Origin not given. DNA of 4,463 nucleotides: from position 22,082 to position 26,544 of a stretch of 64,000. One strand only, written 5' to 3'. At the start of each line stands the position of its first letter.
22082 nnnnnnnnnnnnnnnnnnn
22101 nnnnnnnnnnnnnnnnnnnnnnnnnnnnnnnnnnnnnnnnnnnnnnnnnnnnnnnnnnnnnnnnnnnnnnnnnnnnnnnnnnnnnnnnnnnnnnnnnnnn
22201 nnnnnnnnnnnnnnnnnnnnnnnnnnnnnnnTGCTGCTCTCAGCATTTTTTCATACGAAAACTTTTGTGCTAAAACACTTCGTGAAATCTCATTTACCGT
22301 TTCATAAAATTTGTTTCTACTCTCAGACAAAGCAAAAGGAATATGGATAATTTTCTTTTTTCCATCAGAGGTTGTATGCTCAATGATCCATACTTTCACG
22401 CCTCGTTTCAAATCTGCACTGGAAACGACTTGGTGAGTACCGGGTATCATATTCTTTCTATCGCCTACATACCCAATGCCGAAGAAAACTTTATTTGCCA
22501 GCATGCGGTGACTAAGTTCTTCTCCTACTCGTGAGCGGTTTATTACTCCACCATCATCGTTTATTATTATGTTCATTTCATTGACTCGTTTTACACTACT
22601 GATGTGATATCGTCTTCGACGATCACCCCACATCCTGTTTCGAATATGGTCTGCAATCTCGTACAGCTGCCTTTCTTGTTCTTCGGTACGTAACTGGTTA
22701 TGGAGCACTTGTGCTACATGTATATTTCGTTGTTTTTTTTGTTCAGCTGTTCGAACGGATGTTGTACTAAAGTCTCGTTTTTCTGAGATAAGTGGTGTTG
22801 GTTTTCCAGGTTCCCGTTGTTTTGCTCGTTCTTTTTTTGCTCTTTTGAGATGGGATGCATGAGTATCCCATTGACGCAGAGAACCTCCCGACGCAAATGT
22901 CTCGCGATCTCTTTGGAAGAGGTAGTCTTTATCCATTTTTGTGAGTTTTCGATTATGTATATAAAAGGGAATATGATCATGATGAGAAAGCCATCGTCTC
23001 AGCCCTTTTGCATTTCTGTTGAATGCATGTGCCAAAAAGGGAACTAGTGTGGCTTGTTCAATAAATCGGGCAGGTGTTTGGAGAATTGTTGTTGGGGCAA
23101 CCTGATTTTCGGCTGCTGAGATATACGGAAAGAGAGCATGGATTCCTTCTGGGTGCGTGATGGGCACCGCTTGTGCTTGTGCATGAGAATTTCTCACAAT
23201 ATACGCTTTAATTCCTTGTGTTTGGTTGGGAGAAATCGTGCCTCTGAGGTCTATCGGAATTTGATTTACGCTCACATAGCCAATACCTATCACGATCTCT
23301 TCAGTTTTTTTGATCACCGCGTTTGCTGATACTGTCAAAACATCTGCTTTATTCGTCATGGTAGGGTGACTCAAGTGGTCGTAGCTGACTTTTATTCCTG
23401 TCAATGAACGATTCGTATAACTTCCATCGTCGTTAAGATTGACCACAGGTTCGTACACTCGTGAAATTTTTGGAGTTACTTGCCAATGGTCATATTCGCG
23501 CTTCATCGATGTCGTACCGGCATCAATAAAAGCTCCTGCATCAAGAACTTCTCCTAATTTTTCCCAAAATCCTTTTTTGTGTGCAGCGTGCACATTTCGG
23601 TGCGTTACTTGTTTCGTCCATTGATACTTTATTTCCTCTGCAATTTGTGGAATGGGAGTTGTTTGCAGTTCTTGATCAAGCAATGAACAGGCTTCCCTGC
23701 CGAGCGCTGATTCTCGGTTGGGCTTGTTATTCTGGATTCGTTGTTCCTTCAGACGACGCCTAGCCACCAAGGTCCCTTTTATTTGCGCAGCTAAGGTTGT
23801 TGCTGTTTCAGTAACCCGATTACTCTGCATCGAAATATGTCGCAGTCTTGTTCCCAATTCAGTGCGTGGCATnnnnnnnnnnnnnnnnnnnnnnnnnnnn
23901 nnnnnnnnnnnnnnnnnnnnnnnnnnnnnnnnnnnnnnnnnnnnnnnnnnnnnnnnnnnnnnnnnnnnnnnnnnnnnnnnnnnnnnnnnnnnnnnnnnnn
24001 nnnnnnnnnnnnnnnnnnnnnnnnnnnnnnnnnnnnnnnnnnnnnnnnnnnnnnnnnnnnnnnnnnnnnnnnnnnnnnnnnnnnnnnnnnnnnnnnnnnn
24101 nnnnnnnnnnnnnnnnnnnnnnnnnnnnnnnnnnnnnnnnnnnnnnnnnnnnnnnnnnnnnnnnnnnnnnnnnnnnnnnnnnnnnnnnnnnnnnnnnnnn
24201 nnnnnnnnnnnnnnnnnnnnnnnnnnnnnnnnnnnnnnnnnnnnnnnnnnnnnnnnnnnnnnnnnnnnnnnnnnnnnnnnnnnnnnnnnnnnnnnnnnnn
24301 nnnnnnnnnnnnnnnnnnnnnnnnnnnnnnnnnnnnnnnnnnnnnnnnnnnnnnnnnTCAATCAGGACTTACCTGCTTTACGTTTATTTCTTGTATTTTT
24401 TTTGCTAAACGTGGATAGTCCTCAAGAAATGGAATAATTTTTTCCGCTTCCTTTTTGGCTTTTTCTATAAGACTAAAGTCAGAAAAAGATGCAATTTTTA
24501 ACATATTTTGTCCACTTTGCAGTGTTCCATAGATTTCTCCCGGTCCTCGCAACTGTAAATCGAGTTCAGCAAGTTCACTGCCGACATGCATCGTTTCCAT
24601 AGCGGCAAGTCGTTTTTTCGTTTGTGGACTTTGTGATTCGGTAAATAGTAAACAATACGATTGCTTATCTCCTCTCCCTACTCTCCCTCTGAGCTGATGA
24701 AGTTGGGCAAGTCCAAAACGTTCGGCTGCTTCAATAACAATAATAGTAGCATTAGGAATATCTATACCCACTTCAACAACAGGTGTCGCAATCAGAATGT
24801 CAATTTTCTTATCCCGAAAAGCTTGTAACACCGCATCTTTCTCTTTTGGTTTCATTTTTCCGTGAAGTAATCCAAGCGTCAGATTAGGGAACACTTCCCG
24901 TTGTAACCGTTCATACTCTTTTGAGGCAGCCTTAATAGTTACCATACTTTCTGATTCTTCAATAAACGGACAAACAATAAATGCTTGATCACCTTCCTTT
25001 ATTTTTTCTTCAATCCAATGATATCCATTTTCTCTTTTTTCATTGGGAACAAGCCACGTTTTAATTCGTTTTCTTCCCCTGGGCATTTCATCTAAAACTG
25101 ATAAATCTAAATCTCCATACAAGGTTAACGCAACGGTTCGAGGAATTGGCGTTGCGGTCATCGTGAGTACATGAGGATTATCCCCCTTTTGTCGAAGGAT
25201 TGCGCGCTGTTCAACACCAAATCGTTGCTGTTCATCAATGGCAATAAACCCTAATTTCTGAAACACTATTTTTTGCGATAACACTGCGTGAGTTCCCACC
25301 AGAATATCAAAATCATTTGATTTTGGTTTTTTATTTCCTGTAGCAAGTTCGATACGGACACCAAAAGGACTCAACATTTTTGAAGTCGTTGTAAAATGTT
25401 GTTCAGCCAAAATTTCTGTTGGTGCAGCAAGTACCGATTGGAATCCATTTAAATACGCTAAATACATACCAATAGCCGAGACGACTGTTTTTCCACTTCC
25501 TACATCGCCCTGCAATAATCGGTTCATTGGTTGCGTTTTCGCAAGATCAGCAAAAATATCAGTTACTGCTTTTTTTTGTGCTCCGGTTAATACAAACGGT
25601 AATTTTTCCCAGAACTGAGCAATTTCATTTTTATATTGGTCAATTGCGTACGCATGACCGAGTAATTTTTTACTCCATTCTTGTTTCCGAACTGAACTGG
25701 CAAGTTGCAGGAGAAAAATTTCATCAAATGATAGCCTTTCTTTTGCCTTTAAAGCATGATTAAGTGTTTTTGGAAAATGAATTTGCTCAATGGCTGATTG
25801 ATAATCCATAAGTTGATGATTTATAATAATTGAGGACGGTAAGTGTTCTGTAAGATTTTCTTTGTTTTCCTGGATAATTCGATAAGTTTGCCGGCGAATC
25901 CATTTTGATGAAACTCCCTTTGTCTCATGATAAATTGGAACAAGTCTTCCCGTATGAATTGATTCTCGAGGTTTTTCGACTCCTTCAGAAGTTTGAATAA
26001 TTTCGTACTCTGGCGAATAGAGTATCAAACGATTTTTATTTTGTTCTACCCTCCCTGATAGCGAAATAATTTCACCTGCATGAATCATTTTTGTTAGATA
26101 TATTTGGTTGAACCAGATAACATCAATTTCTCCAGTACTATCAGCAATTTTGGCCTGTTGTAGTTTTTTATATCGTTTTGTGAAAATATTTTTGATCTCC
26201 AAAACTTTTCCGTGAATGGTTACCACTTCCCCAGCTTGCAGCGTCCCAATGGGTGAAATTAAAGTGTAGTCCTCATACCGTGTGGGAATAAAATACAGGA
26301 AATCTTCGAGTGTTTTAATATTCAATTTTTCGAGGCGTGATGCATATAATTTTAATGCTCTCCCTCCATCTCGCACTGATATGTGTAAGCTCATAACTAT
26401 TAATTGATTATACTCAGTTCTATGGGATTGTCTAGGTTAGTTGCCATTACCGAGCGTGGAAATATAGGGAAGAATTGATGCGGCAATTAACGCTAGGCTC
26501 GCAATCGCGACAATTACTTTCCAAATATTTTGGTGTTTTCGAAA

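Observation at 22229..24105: Compositionally atypical 547-aa protein with internal duplication and highly basic centre, preceded by a 150-nt polypurine tract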

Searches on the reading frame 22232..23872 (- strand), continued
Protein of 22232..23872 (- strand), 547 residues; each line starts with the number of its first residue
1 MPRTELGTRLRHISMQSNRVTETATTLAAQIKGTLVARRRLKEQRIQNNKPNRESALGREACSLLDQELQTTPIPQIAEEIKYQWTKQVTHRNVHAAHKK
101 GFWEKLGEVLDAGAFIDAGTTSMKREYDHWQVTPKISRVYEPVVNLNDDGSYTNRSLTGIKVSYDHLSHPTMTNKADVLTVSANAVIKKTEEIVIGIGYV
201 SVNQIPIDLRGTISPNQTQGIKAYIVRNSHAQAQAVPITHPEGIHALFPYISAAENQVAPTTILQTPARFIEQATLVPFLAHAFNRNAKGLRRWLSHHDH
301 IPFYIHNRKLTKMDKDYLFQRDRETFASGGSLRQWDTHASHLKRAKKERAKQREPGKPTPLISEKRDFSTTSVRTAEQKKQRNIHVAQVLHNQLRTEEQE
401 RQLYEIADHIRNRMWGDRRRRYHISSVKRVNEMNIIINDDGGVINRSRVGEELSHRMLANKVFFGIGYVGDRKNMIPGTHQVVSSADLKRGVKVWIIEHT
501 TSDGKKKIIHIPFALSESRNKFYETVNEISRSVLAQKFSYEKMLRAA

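Call 91: search_protein_families(library=ncbifam, alignment_id=A2, max_evalue=0.01)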
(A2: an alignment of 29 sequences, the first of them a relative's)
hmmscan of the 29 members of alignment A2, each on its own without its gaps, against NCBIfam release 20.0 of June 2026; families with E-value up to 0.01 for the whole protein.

A. member 1, P0001 (547 aa): 0 families

B. families by the number of members that match (of 29 scanned): 0 families

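Call 92: find_encoding_contigs(protein=P0018, flank=10000, max_places=3)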
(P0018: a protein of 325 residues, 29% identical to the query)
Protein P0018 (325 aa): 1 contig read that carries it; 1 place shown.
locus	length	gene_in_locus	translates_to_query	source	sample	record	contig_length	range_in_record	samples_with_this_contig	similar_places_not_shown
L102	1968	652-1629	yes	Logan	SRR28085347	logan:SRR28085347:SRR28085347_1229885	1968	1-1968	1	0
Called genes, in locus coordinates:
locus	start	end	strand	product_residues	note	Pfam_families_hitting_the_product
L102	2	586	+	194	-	?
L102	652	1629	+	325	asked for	-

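Call 93: find_encoding_contigs(protein=P0004, flank=10000, max_places=3)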
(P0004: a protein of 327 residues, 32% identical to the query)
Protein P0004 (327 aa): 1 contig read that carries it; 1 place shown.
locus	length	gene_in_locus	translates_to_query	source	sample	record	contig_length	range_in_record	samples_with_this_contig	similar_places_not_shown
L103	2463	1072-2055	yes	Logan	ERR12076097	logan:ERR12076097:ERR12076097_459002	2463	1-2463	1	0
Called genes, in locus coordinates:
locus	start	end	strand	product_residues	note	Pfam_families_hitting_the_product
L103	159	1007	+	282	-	-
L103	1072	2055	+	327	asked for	-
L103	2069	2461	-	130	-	?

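Call 94: find_encoding_contigs(protein=P0019, flank=10000, max_places=3)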
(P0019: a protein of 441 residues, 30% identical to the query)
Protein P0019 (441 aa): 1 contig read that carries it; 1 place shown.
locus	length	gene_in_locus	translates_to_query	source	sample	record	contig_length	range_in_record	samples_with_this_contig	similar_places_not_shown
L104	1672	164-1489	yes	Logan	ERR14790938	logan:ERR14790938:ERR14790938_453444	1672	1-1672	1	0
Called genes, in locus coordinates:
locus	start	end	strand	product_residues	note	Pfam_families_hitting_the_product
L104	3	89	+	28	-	?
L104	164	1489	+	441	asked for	-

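Call 96: search_solved_structures(query=window:22232-23872:-, max_evalue=1, show_alignments=1)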
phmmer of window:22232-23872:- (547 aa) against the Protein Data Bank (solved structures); distinct sequences matched with E-value up to 1: 1.
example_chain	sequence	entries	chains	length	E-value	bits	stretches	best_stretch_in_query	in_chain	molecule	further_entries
4hn3_A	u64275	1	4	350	0.0028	19.5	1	196-393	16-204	Lmo1757 protein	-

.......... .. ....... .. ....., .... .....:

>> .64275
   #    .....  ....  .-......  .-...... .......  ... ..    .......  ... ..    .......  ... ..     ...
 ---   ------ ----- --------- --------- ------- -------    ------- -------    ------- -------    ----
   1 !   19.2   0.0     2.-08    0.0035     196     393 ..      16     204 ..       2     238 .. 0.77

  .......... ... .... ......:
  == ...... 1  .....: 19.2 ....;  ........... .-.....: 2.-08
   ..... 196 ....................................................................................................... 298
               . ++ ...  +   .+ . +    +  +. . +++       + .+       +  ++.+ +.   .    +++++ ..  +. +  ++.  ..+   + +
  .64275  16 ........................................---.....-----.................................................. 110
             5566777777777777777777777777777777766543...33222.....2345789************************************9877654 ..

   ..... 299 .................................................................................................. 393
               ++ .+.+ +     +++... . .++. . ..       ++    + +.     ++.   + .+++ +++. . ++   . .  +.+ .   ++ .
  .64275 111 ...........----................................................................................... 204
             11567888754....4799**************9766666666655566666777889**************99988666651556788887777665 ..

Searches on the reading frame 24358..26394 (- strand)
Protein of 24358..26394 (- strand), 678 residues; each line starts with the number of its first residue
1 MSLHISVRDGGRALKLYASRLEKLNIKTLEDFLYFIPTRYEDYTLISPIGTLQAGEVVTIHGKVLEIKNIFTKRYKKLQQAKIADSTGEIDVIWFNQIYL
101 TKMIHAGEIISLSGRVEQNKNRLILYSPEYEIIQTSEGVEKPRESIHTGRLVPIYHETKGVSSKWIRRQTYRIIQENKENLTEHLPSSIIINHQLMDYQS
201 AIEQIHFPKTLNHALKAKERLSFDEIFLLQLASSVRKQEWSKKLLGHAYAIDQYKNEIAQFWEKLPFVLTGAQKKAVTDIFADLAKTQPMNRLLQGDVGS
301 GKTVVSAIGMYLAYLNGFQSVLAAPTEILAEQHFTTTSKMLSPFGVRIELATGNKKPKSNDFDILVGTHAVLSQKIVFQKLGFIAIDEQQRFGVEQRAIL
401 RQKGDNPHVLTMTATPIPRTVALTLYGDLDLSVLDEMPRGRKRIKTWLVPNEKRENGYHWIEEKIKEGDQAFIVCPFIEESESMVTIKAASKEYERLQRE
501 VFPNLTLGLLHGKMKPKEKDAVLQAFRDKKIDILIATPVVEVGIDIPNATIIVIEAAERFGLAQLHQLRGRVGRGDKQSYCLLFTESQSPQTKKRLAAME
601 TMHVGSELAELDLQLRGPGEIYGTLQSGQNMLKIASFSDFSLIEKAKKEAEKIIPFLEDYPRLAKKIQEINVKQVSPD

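Call 8: search_protein_families(library=pfam, proteins=[window:24358-26394:-], max_evalue=0.001)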
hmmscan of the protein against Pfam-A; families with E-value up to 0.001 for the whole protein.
window:24358-26394:- (678 aa): 7 families
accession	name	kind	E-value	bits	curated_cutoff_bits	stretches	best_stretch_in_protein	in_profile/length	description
PF00270.35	DEAD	-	5.7e-20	72.1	26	1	273-421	4-164/167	DEAD/DEAH box helicase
PF00271.37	Helicase_C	-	9.6e-20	71.3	23.5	1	464-574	11-108/110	Helicase conserved C-terminal domain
PF17191.10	RecG_wedge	-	2.1e-19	70.1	23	1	21-169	16-154/162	RecG wedge domain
PF04851.21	ResIII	-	1.9e-09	38.1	22.5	1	269-416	4-162/164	Type III restriction enzyme, res subunit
PF01336.31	tRNA_anti-codon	-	2.5e-08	34.1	27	1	58-133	1-75/75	OB-fold nucleic acid binding domain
PF19833.4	RecG_dom3_C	-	1.2e-07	32.2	26.8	1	605-655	4-56/87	ATP-dependent DNA helicase RecG, domain 3, C-terminal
PF22590.2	Cas3-like_C_2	-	9.1e-07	29.6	27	1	485-575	10-104/106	CRISPR-associated nuclease/helicase Cas3, C-terminal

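Call 44: find_related_loci(query=window:24361-26394:-, collection=genome_contigs, flank=6000)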
Query window:24361-26394:- (678 aa) in genome_contigs; peptide patterns used: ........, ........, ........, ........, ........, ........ (x = any residue, [..] = any of these).
600 stretches matched a pattern (row limit reached: there are more); 569 encode a relative of the query (tblastn E <= 1e-3); the best 80 are kept; 80 distinct loci.
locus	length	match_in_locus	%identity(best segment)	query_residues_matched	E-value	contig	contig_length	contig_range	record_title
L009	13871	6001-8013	67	1-678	0e+0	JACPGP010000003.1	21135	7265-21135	MAG: Candidatus Levyibacteriota bacterium isolate NC_groundwater_391_Ag_B-0.1um_40_33 GD18-4_B1_scaffold_73638, whole ge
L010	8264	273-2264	57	7-678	0e+0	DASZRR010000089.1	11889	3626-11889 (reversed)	MAG TPA_asm: Patescibacteria group bacterium isolate SMAG_U6029 k141_341194, whole genome shotgun sequence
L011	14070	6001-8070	53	1-678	0e+0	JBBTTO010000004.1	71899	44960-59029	MAG: Patescibacteria group bacterium isolate H52-bin062_1 H52_bin062_1_000000000004, whole genome shotgun sequence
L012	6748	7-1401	74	214-678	0e+0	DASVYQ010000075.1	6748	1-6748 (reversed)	MAG TPA_asm: Patescibacteria group bacterium isolate SMAG_U2606 k141_381635, whole genome shotgun sequence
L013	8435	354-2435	57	1-678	0e+0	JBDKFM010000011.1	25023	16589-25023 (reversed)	MAG: Candidatus Parcubacteria bacterium isolate farmington_2019_sw_WHONDRS-S19S_0053_A_bin.46 scaffold_0000514, whole ge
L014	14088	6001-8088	45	1-673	0e+0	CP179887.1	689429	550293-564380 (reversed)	MAG: Candidatus Nealsonbacteria bacterium isolate CK12Hparc1 chromosome, complete genome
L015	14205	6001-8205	43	1-669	0e+0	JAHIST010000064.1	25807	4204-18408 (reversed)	MAG: Patescibacteria group bacterium isolate MM_PC_MetaG.mb.188 MM_PC_MetaG.mb.188_k141_1415584, whole genome shotgun se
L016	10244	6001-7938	46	19-663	1e-180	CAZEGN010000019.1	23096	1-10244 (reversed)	MAG TPA_asm: uncultured Candidatus Peribacteria bacterium isolate SRP342105_co1_220 genome assembly, contig: NODE_2933_l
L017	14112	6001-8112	43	19-678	3e-180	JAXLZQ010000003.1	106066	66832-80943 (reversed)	MAG: Patescibacteria group bacterium isolate STL-PAT6 C2.25.fa-3, whole genome shotgun sequence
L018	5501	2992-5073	45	1-671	0e+0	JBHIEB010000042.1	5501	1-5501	MAG: Candidatus Paceibacterales bacterium isolate b3.sp2_bin.52 NODE_6349_length_5501_cov_5.122292, whole genome shotgun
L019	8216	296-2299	44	17-668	2e-176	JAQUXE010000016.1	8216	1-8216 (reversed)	MAG: Candidatus Paceibacterota bacterium isolate STD2_206 NODE_35497_length_8216_cov_151.437384_Sandtown_D2, whole genom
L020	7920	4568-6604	44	18-670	1e-174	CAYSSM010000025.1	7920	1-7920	MAG TPA_asm: uncultured Candidatus Saccharibacteria bacterium isolate SRP050083_co1_294 genome assembly, contig: NODE_47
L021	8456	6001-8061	44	17-669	5e-174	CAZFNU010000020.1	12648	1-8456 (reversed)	MAG TPA_asm: uncultured Candidatus Saccharibacteria bacterium isolate binchicken_co115_2 genome assembly, contig: NODE_7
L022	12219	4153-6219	43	17-670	1e-172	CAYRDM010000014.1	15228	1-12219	MAG TPA_asm: uncultured Candidatus Saccharibacteria bacterium isolate SRP193066_co2_445 genome assembly, contig: NODE_20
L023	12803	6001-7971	44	18-670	1e-172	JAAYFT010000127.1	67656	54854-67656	MAG: Tissierellia bacterium isolate AS09scLD_109 138732_AS09, whole genome shotgun sequence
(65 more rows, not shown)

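Call 101: find_encoding_contigs(protein=window:24358-26394:-, flank=6000, max_places=10)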
Protein window:24358-26394:- (678 aa): 2 contigs read that carry it; 2 places shown.
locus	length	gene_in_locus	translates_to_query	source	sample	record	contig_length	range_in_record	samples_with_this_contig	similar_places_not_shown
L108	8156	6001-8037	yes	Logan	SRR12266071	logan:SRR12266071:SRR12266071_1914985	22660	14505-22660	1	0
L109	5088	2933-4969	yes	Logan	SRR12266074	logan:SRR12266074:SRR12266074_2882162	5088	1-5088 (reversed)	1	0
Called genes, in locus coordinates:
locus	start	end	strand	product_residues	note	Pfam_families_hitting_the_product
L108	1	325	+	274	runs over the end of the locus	PF00800:PDT, PF01842:ACT (weak)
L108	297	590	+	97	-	PF01817:CM_2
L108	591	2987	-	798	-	PF22842:Pel9A-like_beta_helix, PF14592:Chondroitinas_B (faint), PF00404:Dockerin_1 (faint)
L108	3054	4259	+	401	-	PF00579:tRNA-synt_1b, PF16714:TyrRSs_C (faint), PF22421:SYY_C-terminal, PF01479:S4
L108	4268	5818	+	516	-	PF02142:MGS, PF01808:AICARFT_IMPCHas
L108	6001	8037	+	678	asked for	PF17191:RecG_wedge, PF01336:tRNA_anti-codon, PF00270:DEAD, PF04851:ResIII, PF00271:Helicase_C, PF22590:Cas3-like_C_2 (weak), PF19833:RecG_dom3_C (weak)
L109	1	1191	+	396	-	?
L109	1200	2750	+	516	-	PF02142:MGS, PF01808:AICARFT_IMPCHas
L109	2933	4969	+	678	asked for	PF17191:RecG_wedge, PF01336:tRNA_anti-codon, PF00270:DEAD, PF04851:ResIII, PF00271:Helicase_C, PF22590:Cas3-like_C_2 (weak), PF19833:RecG_dom3_C (weak)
